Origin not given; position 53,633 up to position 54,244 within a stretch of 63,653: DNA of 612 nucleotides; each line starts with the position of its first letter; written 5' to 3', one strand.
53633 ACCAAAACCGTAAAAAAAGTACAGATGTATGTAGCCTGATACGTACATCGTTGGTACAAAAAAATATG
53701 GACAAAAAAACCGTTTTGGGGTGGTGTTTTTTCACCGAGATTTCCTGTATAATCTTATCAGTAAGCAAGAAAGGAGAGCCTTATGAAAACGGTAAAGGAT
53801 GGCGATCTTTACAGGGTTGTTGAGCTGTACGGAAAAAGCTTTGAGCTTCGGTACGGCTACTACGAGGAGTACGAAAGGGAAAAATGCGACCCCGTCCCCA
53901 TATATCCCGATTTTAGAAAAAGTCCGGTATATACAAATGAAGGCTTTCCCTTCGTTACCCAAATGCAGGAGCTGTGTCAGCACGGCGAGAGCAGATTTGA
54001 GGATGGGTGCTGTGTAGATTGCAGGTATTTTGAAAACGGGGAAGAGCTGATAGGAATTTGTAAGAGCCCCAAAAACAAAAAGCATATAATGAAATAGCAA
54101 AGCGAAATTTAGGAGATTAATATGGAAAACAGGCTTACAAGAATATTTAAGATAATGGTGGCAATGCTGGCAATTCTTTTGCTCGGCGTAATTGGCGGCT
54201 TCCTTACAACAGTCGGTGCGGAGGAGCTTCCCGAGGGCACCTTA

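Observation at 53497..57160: Candidate undescribed cassette: phased operator array, Cys-rich small protein, variable surface protein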

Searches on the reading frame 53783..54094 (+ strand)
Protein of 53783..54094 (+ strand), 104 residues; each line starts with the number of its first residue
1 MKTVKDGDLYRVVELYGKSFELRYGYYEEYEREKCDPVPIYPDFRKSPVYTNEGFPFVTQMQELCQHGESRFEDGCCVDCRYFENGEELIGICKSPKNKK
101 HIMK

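Call 3: search_protein_families(library=pfam, proteins=[window:53783-54094:+], max_evalue=0.1)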
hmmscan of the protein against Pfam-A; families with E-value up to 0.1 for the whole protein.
window:53783-54094:+ (104 aa): 0 families

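Call 8: find_homologous_proteins(query=window:53783-54094:+)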
Query window:53783-54094:+ (104 aa): 123 proteins with E <= 0.001 among 123 candidates; the best 120 are listed.
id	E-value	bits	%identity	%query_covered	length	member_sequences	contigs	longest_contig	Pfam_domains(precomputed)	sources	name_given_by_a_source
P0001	3.7e-67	241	100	100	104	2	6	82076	-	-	-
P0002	4.7e-48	180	72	96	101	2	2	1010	-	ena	-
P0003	6.8e-48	179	75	96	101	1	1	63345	-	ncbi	-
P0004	1.9e-47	178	68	98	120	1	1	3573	-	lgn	-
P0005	2.3e-47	178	71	95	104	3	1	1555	-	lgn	-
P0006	7.5e-47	176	71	96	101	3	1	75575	-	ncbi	-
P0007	2.9e-46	174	70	96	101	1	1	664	-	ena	-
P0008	1.3e-45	172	73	96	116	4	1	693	-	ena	-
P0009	1.4e-45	172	66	100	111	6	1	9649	-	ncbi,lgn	-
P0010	2.3e-45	171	70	96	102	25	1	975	-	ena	-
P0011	3.4e-45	171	68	96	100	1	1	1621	-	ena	-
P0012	4.4e-45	170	68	98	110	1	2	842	-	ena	-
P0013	6.8e-45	170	69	95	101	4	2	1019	-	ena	-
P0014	7.1e-45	170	67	96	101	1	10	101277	-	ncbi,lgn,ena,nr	ncbi:MAG: hypothetical protein IJY18_03835 [Clostridia bacterium]|nr:hypothetical protein [Clostridi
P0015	7.6e-45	170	69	96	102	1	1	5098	-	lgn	-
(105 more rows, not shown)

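Call 21: find_encoding_contigs(protein=P0003, flank=8000, max_places=3)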
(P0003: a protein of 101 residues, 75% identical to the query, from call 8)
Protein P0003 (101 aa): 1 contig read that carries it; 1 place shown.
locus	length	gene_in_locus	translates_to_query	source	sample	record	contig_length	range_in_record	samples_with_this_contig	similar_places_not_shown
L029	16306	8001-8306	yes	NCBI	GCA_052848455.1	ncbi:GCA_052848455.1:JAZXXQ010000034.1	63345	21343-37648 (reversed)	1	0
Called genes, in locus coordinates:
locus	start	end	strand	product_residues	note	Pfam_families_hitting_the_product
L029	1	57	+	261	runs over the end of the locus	-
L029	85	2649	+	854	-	-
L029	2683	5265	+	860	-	-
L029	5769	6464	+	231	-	PF03372:Exo_endo_phos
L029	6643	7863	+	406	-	PF08281:Sigma70_r4_2 (faint), PF12728:HTH_17 (faint), PF13384:HTH_23 (faint), PF00196:GerE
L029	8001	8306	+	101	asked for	-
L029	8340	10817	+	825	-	PF09479:Flg_new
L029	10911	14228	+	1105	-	-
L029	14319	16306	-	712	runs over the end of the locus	PF08531:Bac_rhamnosid_N, PF05592:Bac_rhamnosid, PF17389:Bac_rhamnosid6H, PF17390:Bac_rhamnosid_C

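Call 22: find_encoding_contigs(protein=P0006, flank=8000, max_places=3)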
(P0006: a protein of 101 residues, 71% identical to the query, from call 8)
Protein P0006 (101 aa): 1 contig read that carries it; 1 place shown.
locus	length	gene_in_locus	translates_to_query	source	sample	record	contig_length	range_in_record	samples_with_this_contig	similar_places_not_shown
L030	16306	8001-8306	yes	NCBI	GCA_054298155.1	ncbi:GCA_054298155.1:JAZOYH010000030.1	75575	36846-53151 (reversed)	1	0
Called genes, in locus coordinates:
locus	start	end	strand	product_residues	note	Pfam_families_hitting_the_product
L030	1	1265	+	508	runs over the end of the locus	PF01336:tRNA_anti-codon, PF00152:tRNA-synt_2, PF01409:tRNA-synt_2d (faint)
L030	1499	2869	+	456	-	PF07693:KAP_NTPase, PF13401:AAA_22 (faint)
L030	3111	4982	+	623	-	PF04851:ResIII (faint), PF25199:nSTAND_NTPase5 (faint), PF09848:SLFN-g3_helicase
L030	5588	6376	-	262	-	PF01370:Epimerase, PF02719:Polysacc_synt_2 (faint), PF04321:RmlD_sub_bind, PF16363:GDP_Man_Dehyd (weak)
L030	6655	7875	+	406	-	PF08281:Sigma70_r4_2 (faint), PF12728:HTH_17 (faint), PF13384:HTH_23 (faint), PF00196:GerE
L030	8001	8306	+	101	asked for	-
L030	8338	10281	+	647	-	PF09479:Flg_new (weak)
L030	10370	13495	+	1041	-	-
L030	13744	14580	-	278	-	-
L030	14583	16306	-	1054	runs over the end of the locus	PF00041:fn3 (faint)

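Call 23: find_encoding_contigs(protein=P0014, flank=8000, max_places=3)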
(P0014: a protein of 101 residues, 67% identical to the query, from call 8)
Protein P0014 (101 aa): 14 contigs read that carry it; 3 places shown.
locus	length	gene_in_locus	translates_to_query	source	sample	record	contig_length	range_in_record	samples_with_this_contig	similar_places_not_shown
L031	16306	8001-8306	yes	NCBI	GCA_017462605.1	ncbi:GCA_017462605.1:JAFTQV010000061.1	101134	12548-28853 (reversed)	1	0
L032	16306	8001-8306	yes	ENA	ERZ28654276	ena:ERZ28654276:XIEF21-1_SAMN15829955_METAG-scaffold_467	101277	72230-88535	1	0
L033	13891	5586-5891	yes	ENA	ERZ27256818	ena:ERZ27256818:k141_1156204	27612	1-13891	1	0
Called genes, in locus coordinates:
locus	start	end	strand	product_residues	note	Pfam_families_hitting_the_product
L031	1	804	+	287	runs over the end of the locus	-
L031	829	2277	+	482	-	-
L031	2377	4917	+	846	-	PF07554:FIVAR (weak)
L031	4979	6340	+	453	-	PF00251:Glyco_hydro_32N, PF08244:Glyco_hydro_32C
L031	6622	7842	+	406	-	PF08281:Sigma70_r4_2 (faint), PF12728:HTH_17 (faint), PF13384:HTH_23 (faint), PF20038:HTH_59 (faint), PF00196:GerE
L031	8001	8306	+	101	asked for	-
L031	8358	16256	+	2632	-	-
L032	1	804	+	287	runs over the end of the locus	-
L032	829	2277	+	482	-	-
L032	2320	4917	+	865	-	PF07554:FIVAR (weak)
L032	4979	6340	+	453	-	PF00251:Glyco_hydro_32N, PF08244:Glyco_hydro_32C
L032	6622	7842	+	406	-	PF08281:Sigma70_r4_2 (faint), PF12728:HTH_17 (faint), PF13384:HTH_23 (faint), PF20038:HTH_59 (faint), PF00196:GerE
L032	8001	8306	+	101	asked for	-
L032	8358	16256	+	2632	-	-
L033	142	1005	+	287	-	-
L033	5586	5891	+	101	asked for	-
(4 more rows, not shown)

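Call 27: find_related_loci(query=A1, collection=genome_contigs, flank=10000)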
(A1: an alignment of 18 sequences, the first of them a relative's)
Query A1 (104 aa) in genome_contigs; peptide patterns used: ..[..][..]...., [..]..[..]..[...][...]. (x = any residue, [..] = any of these).
214 stretches matched a pattern; 174 encode a relative of the query (tblastn E <= 1e-3); the best 80 are kept; 80 distinct loci.
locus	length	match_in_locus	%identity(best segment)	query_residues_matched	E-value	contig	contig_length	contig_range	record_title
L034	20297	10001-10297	72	1-99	1e-48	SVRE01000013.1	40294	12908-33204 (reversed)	MAG: Oscillospiraceae bacterium isolate SIG635 NODE_5119_length_40294_cov_1.752483, whole genome shotgun sequence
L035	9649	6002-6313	66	1-104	4e-48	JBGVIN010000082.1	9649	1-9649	MAG: Eubacteriales bacterium isolate fecal_MAG_319 fecal_MAG_319_contig_0082, whole genome shotgun sequence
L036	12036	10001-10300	70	1-100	4e-47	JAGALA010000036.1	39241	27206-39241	MAG: Clostridia bacterium isolate RGIG8539 Water_deer_Cecum-2__c333989, whole genome shotgun sequence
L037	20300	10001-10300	67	1-100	3e-47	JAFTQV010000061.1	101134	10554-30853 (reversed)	MAG: Clostridia bacterium isolate RGIG4066 Roe_deer_Cecum.Co__c1560089, whole genome shotgun sequence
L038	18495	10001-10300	66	1-100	5e-47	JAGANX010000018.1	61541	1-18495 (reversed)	MAG: Clostridia bacterium isolate RGIG8614 Water_deer_Cecum.Co__c334821, whole genome shotgun sequence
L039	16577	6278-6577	70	1-100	5e-45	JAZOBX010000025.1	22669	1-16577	MAG: Eubacteriales bacterium isolate T1900044757_TS20190223.MAGScoT_cleanbin_000061 SGB_2310_k141_2504393, whole genome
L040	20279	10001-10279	71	1-93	5e-44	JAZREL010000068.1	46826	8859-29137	MAG: Eubacteriales bacterium isolate T1900045500_YK20190194.MAGScoT_cleanbin_000025 SGB_7488_k141_645472, whole genome s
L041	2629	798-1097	65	1-100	3e-43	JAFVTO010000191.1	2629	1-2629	MAG: Clostridia bacterium isolate RGIG5382 Sheep_Colon-3__c759421, whole genome shotgun sequence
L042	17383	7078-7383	60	1-102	1e-41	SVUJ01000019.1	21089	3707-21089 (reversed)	MAG: Oscillospiraceae bacterium isolate SIG718 NODE_47256_length_21089_cov_8.476290, whole genome shotgun sequence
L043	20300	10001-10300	57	1-100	1e-39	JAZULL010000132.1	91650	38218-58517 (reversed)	MAG: Eubacteriales bacterium isolate T1900044912_TS20190378.MAGScoT_cleanbin_000022 SGB_3316_k141_636104, whole genome s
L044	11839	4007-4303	61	1-97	4e-39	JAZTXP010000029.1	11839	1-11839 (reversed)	MAG: Eubacteriales bacterium isolate T1900045329_YK20190018.MAGScoT_cleanbin_000027 SGB_6499_k141_2432297, whole genome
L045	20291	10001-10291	55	1-97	1e-38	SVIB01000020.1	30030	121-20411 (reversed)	MAG: Clostridiales bacterium isolate SIG399 NODE_31473_length_30030_cov_2.012875, whole genome shotgun sequence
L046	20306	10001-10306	57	1-100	4e-37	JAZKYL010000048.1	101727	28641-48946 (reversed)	MAG: Eubacteriales bacterium isolate T1900045102_TC20190096.MAGScoT_cleanbin_000011 SGB_4764_k141_579468, whole genome s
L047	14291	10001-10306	53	1-100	1e-36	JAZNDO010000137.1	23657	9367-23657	MAG: Christensenellaceae bacterium isolate T1900044726_TS20190192.MAGScoT_cleanbin_000059 SGB_1955_k141_1332408, whole g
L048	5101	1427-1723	62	1-99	4e-36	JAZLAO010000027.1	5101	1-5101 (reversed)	MAG: Eubacteriales bacterium isolate T1900045075_TC20190069.MAGScoT_cleanbin_000015 SGB_4632_k141_362873, whole genome s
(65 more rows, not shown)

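Call 31: predict_structure(alignment_id=A1)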
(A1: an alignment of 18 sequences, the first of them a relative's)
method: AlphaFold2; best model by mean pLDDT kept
length: 104 residues; sequences in the alignment: 18
mean_pLDDT: 87.1   pTM: 0.75
mean pLDDT of the five models: 87.1, 84.8, 82.5, 81.6, 78.6
residues with pLDDT >= 90: 60; 70-90: 34; 50-70: 7; < 50: 3
segments of 3 or more residues with pLDDT < 50: none
pLDDT, mean of each block of 10 residues (from residue 1): 68 91 85 82 91 95 92 92 95 94 51
secondary structure, 60 per line:
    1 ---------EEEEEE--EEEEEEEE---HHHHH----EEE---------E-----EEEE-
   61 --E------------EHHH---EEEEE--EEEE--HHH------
elements in order: E10-15 E18-25 H29-33 E38-40 E56-59 E83-87 E90-93

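Call 34: search_protein_families(library=ncbifam, proteins=[window:53783-54094:+], max_evalue=0.1)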
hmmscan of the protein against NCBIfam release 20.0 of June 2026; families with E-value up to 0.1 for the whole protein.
window:53783-54094:+ (104 aa): 0 families

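Call 36: fold_search(model_id=the predicted structure, library=pdb)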
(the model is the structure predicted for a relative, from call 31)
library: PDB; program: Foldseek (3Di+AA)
matches with E <= 10: 23; with E <= 0.001: 0
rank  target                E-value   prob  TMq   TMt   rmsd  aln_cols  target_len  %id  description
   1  7e17_B                2.3e+00  0.01  0.12  0.06  16.3        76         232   13  Structure of dimeric uPAR (released 2021-12-22)
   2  4ylc_E                3.4e+00  0.02  0.17  0.16  13.6        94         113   10  Crystal Structure of Del-C4 mutant of hsp14.1 from Sulfolobus solfatataricus P2 (released 2015-11-04)
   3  5u2h_B                3.6e+00  0.01  0.14  0.07  15.3       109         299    9  Crystal structure of the ATP-gated P2X7 ion channel bound to ATP and allosteric antagonist A804598 (released 2017-01-04)
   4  5wru_C                4.6e+00  0.04  0.26  0.10  11.8       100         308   14  Crystal structure of type I inorganic pyrophosphatase from P falciparum (released 2017-10-11)
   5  9yx1_A                4.6e+00  0.02  0.18  0.05  17.7        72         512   15  Structure of the long chain acyl-CoA carboxylase complex from Mycobacterium smegmatis (released 2025-11-26)
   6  8rkg_G                4.9e+00  0.04  0.31  0.23   8.8       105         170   11  Crystal structure of tetrameric collagenase-cleaved Xenopus ZP2-N2N3 (cleaved xZP2-N2N3) (released 2024-03-13)
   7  6yxx_EC               5.2e+00  0.03  0.25  0.10  12.9        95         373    4  State A of the Trypanosoma brucei mitoribosomal large subunit assembly intermediate (released 2020-10-14)
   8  4ylc_C                5.5e+00  0.03  0.19  0.18  12.8        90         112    8  Crystal Structure of Del-C4 mutant of hsp14.1 from Sulfolobus solfatataricus P2 (released 2015-11-04)
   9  5ks8_C                6.2e+00  0.01  0.17  0.04  22.9       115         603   11  Crystal structure of two-subunit pyruvate carboxylase from Methylobacillus flagellatus (released 2016-10-19)
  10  6uji_H                6.6e+00  0.03  0.24  0.07   9.5        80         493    6  Low resolution crystal structure (5.5 A) of the anthrax toxin protective antigen heptamer prepore D425A mutant (released 2020-10-07)
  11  9ndy_O                7.0e+00  0.02  0.23  0.22  10.7       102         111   11  Composite baseplate asymmetric unit of JohannRWettstein (Bas63) (released 2025-11-19)
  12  5u2h_A                7.0e+00  0.01  0.15  0.07  14.6        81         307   10  Crystal structure of the ATP-gated P2X7 ion channel bound to ATP and allosteric antagonist A804598 (released 2017-01-04)
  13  5wru_E                7.5e+00  0.02  0.26  0.10  11.4       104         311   12  Crystal structure of type I inorganic pyrophosphatase from P falciparum (released 2017-10-11)
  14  9yx1_Q                7.5e+00  0.01  0.18  0.04  20.0        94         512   17  Structure of the long chain acyl-CoA carboxylase complex from Mycobacterium smegmatis (released 2025-11-26)
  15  5wru_A                8.4e+00  0.02  0.26  0.10  11.4       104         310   12  Crystal structure of type I inorganic pyrophosphatase from P falciparum (released 2017-10-11)
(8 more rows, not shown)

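Call 45: find_encoding_contigs(protein=P0001, flank=6000, max_places=8)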
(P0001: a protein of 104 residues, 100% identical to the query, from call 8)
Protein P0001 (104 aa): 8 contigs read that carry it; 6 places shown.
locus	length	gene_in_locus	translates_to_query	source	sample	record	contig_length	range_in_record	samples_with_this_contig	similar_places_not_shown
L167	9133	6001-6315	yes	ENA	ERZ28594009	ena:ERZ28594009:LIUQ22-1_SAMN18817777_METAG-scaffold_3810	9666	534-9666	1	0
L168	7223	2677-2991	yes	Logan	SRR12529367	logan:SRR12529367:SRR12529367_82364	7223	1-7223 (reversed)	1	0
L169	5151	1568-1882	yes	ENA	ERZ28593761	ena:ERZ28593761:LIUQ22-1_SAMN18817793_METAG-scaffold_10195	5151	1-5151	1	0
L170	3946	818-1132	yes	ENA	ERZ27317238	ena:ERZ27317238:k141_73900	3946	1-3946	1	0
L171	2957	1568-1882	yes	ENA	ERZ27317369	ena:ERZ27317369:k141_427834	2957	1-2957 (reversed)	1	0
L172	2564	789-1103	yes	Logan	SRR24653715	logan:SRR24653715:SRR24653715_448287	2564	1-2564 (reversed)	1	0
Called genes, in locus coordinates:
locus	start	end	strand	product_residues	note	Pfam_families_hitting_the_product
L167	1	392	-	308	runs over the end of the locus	?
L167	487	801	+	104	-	-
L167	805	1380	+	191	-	PF02163:Peptidase_M50 (weak)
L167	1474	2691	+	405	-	PF00005:ABC_tran, PF13304:AAA_21 (faint)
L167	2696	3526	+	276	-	PF00528:BPD_transp_1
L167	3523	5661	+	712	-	PF00528:BPD_transp_1, PF01547:SBP_bac_1, PF13531:SBP_bac_11, PF13416:SBP_bac_8, PF13343:SBP_bac_6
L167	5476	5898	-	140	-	-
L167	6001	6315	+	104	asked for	-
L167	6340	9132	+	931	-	?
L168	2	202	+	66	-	?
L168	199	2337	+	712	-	PF00528:BPD_transp_1, PF01547:SBP_bac_1, PF13531:SBP_bac_11, PF13416:SBP_bac_8, PF13343:SBP_bac_6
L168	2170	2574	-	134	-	-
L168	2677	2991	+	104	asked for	-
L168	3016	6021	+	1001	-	-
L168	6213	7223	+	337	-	?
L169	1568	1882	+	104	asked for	-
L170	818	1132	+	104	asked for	-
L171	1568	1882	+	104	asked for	-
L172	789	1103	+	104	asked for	-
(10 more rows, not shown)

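Call 50: search_solved_structures(query=A1, max_evalue=5)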
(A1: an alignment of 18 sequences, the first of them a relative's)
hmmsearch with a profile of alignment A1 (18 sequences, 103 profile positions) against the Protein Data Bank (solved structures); distinct sequences matched with E-value up to 5: 0.

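Call 52: search_protein_families(library=phrogs, proteins=[window:53783-54094:+], max_evalue=0.01)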
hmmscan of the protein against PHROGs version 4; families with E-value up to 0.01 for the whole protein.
window:53783-54094:+ (104 aa): 0 families

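Call 55: fold_search(model_id=the predicted structure, library=viral)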
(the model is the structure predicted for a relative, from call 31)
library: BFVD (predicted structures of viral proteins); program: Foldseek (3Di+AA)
matches with E <= 10: 77; with E <= 0.001: 0
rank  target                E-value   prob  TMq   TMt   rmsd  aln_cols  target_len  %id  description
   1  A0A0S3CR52            3.8e-01  0.09  0.22  0.15  12.8       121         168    8  Orf1a (Fragment) [Porcine astrovirus 1]
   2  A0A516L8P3            9.7e-01  0.09  0.25  0.23  10.5        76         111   21  (no name in the UniProt tables at hand)
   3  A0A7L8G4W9            1.8e+00  0.04  0.17  0.15  14.4        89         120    7  (no name in the UniProt tables at hand)
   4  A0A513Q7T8            2.5e+00  0.02  0.20  0.10  13.7       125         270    7  ORF1a (Fragment) [Porcine astrovirus 1]
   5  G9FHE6                3.0e+00  0.06  0.17  0.31   9.4        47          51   26  (no name in the UniProt tables at hand)
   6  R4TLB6                3.0e+00  0.02  0.20  0.21  13.6       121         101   12  Uncharacterized protein [Halogranum tailed virus 1]
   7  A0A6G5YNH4            3.2e+00  0.01  0.17  0.09  13.8       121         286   11  (no name in the UniProt tables at hand)
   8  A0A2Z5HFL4            3.4e+00  0.03  0.17  0.10  14.6        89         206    6  (no name in the UniProt tables at hand)
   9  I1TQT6                3.4e+00  0.02  0.15  0.15  12.1        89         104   17  (no name in the UniProt tables at hand)
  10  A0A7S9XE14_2          3.4e+00  0.01  0.12  0.02  12.5        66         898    9  Uncharacterized protein [Virus NIOZ-UU157]
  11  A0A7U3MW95            3.8e+00  0.06  0.19  0.11  14.6        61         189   11  (no name in the UniProt tables at hand)
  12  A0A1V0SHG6            3.8e+00  0.04  0.20  0.06  12.5        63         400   14  HNH endonuclease [Klosneuvirus KNV1]
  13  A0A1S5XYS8            3.8e+00  0.02  0.18  0.17  10.1        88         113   11  (no name in the UniProt tables at hand)
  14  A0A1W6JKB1            4.1e+00  0.06  0.16  0.15   4.8        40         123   12  YgiT family zinc finger/helix-turn-helix protein [Lactococcus phage AM4]
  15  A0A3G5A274            4.3e+00  0.01  0.16  0.10  13.0       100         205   12  Uncharacterized protein [Harvfovirus sp.]
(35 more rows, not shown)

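Call 95: search_protein_representatives(alignment_id=A1)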
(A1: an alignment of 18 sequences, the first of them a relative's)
Query: 18 sequences, 103 profile positions. Proteins with E-value up to 0.001 (for the whole library): 211; up to 1e-10: 106; up to 1e-30: 20. The best 150 are listed.
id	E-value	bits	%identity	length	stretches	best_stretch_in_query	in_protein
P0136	1.5e-36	141.0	-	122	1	1-101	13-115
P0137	2.0e-36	140.6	-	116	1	6-101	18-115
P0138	1.6e-35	137.7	-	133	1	3-100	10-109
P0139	2.6e-35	137.0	-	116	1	2-100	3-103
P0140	1.1e-34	134.9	-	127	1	4-101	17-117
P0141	4.7e-34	133.0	-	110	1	1-101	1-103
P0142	6.7e-34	132.5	-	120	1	3-101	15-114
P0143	6.8e-34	132.5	-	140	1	5-100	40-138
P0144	1.2e-33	131.7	-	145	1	3-100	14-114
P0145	2.7e-33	130.5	-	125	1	4-101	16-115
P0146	3.4e-33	130.2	-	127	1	4-100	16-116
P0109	6.2e-33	129.4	-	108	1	1-80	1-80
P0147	1.5e-32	128.1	-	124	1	4-101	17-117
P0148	5.2e-32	126.4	-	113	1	2-99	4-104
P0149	1.0e-31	125.4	-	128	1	3-98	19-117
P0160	5.2e-30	120.0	-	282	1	24-101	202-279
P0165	5.4e-29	116.7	-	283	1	4-100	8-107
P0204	1.2e-18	83.5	-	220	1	1-99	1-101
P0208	5.4e-18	81.4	-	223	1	2-99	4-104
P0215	1.7e-15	73.3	-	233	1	4-61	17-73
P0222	1.5e-14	70.3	-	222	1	2-98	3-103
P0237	5.8e-11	58.8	-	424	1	3-100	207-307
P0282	9.5e-08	48.4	-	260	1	45-101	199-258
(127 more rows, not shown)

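Call 100: search_protein_families(library=pfam, proteins=[P0237, P0165, P0204, P0160, P0282, P0208, P0222, P0215], max_evalue=0.05)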
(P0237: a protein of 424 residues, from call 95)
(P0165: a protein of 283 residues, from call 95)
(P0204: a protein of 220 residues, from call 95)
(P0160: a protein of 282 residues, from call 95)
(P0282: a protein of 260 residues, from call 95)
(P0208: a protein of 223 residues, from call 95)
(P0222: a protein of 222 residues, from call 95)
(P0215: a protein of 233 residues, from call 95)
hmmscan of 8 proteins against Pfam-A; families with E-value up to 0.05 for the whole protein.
P0237 (424 aa): 0 families

P0165 (283 aa): 0 families

P0204 (220 aa): 0 families

P0160 (282 aa): 0 families

P0282 (260 aa): 1 family
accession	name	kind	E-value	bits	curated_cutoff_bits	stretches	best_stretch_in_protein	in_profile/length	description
PF13306.12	LRR_5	-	4.6e-09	36.7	27.7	1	136-193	54-112/127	BspA type Leucine rich repeat region (6 copies)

P0208 (223 aa): 0 families

P0222 (222 aa): 0 families

P0215 (233 aa): 27 families (the best 25 are shown)
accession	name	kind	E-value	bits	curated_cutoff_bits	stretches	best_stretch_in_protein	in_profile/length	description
PF00038.26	Filament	-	2.2e-05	24.7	40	1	72-211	141-282/313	Intermediate filament protein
PF11559.13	ADIP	-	0.00083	19.9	34.3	0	117-177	58-118/151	Afadin- and alpha -actinin-Binding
PF16888.10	YwqH-like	-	0.0014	19.3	33.7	0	154-206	71-123/123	YwqH-like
PF16326.10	ABC_tran_CTD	-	0.0028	18.3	32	0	187-211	10-34/69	ABC transporter C-terminal domain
PF08614.16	ATG16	-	0.0031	18.2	33.7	1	118-208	95-181/200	Autophagy protein 16 (ATG16)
PF01519.22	DUF16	-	0.0044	17.9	40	0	67-198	17-103/104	Protein of unknown function DUF16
PF20808.2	MINT_RAM7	-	0.0061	17.3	108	0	130-196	3-69/110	Msx2-interacting protein, RAM7 domain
PF08702.15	Fib_alpha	-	0.0062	17.2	29.9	0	122-210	32-127/143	Fibrinogen alpha/beta chain family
PF23991.1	DUF7310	-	0.0094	16.9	40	0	109-164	14-69/83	Coiled-coil region of unknown function (DUF7310)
PF01920.25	Prefoldin_2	-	0.0095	16.3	27.6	0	173-210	64-101/106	Prefoldin subunit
PF10805.13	DUF2730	-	0.011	16.2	24.9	0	112-174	20-84/102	Protein of unknown function (DUF2730)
PF07798.16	CCDC90-like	-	0.013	15.8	33.5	0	190-219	77-106/175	Coiled-coil domain-containing protein 90-like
PF22638.1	FlgK_D1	-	0.014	15.4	28.6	0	157-221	24-87/233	Flagellar hook-associated protein FlgK helical domain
PF19220.6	Rod_CreS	-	0.015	14.8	100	0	82-182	130-228/359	Crescentin, rod domain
PF10498.14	IFT57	-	0.018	14.5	40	1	121-211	239-329/360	Intra-flagellar transport protein 57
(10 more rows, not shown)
